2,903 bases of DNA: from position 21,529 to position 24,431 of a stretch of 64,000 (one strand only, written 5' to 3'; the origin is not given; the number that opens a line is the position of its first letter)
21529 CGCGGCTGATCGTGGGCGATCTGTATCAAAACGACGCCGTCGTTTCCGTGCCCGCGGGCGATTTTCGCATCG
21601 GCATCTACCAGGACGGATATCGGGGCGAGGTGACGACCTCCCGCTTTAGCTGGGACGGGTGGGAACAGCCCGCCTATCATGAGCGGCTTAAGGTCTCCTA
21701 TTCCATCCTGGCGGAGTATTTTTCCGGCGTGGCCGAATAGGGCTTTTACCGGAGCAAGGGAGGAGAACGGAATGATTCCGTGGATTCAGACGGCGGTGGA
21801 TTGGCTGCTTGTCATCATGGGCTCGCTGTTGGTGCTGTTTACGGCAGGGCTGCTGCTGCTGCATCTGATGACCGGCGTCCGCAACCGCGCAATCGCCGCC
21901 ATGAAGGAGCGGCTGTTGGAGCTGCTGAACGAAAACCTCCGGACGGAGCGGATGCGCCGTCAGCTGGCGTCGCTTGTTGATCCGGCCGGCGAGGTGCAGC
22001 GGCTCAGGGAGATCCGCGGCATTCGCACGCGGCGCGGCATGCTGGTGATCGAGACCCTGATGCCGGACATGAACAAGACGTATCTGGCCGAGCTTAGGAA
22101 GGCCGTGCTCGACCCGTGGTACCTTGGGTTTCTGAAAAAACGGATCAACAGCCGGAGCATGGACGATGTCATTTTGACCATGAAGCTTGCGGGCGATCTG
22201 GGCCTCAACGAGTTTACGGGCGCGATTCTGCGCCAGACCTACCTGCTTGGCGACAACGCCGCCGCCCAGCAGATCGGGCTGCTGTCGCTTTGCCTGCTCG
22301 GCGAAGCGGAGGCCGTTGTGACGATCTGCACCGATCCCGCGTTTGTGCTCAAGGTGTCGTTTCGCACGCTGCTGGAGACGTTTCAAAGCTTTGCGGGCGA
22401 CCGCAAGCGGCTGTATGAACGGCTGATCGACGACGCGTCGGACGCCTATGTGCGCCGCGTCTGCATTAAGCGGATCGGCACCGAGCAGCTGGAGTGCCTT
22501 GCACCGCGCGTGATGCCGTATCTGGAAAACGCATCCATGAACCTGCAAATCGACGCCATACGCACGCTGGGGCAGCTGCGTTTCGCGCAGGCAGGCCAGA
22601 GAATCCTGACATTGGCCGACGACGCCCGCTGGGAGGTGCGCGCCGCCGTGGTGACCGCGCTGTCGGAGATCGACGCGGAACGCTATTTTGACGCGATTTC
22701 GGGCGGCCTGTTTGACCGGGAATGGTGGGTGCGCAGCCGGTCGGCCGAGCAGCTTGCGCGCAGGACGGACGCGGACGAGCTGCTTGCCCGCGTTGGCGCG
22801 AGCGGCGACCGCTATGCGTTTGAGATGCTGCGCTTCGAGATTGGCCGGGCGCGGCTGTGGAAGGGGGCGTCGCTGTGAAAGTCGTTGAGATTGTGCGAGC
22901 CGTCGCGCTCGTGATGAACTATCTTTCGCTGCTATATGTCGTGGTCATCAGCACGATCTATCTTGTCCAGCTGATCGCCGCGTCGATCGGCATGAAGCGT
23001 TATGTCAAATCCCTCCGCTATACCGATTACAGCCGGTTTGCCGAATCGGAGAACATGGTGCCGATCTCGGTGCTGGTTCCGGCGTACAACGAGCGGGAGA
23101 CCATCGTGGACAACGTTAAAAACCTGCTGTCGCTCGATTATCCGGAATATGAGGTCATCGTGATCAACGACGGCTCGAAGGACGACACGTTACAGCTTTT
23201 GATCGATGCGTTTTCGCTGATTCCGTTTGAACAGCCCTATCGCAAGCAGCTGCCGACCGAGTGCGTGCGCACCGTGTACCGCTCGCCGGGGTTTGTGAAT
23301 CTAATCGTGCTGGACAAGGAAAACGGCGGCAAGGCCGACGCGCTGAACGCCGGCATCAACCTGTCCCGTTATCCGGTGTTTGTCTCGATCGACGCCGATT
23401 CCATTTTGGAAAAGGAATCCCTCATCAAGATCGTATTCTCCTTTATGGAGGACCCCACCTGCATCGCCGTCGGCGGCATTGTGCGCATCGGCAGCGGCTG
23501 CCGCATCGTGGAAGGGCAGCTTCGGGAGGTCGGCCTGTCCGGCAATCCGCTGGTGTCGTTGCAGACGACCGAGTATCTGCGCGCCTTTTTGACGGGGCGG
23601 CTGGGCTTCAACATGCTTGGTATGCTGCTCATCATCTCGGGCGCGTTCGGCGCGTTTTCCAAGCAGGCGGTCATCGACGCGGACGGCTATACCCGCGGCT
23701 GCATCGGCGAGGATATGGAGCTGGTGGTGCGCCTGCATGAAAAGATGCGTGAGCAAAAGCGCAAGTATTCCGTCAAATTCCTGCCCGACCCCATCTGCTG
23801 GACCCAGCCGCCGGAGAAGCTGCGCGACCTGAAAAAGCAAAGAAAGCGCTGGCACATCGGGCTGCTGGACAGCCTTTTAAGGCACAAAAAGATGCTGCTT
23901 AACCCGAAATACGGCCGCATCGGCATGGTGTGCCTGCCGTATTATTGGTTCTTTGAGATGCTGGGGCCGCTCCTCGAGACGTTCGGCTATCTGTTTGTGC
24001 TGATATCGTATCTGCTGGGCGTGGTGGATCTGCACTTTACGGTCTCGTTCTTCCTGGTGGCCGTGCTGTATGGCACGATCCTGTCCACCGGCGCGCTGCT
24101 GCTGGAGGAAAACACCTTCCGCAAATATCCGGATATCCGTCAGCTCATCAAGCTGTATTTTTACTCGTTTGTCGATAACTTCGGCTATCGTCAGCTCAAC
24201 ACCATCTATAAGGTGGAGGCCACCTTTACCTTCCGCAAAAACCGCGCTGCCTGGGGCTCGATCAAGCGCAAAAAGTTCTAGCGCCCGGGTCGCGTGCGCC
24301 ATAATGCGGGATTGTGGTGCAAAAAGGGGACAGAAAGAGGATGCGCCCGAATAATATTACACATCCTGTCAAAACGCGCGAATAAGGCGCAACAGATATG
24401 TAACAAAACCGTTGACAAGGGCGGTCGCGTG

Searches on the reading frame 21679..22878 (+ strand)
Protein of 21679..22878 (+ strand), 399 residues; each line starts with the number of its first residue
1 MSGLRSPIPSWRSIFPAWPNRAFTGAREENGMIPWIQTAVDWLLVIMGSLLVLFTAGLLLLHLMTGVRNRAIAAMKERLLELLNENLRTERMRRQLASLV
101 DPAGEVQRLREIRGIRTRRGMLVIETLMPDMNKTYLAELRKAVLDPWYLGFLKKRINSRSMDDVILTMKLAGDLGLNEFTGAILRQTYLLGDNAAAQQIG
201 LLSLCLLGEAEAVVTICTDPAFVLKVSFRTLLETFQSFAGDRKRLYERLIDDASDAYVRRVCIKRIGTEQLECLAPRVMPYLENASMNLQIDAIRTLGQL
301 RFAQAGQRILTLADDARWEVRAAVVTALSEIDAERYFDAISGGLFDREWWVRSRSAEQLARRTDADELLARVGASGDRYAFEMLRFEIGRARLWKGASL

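Call 3: search_protein_families(library=pfam, proteins=[window:21679-22878:+], max_evalue=0.1)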
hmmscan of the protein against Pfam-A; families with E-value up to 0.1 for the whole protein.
window:21679-22878:+ (399 aa): 3 families
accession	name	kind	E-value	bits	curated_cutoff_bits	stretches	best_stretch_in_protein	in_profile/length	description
PF13646.12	HEAT_2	-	7e-10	39.5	27.7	1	278-360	4-88/88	HEAT repeats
PF02985.28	HEAT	-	0.00073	20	23.5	0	309-331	5-27/31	HEAT repeat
PF11485.14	STK_08120-like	-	0.052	14.1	21.6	0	209-229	12-32/136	STK_08120-like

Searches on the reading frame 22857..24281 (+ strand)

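Call 3: search_protein_families(library=pfam, proteins=[window:22857-24281:+], max_evalue=0.1)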
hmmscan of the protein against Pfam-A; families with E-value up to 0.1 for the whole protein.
window:22857-24281:+ (474 aa): 5 families
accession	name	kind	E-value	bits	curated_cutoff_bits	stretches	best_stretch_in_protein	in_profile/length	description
PF00535.33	Glycos_transf_2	-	1.3e-22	81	23.3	1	71-223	1-130/168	Glycosyl transferase family 2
PF13641.12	Glyco_tranf_2_3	-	7.6e-22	78.9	27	1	70-333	3-228/230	Glycosyltransferase like family 2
PF13632.12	Glyco_trans_2_3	-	9.2e-17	61.9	27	1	176-406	3-195/198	Glycosyl transferase family group 2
PF03142.21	Chitin_synth_2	-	3.1e-07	29.9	27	1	298-407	336-444/527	Chitin synthase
PF10111.15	Glyco_tranf_2_2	-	0.0077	16.2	27.3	1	71-115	1-47/276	Glycosyltransferase like family 2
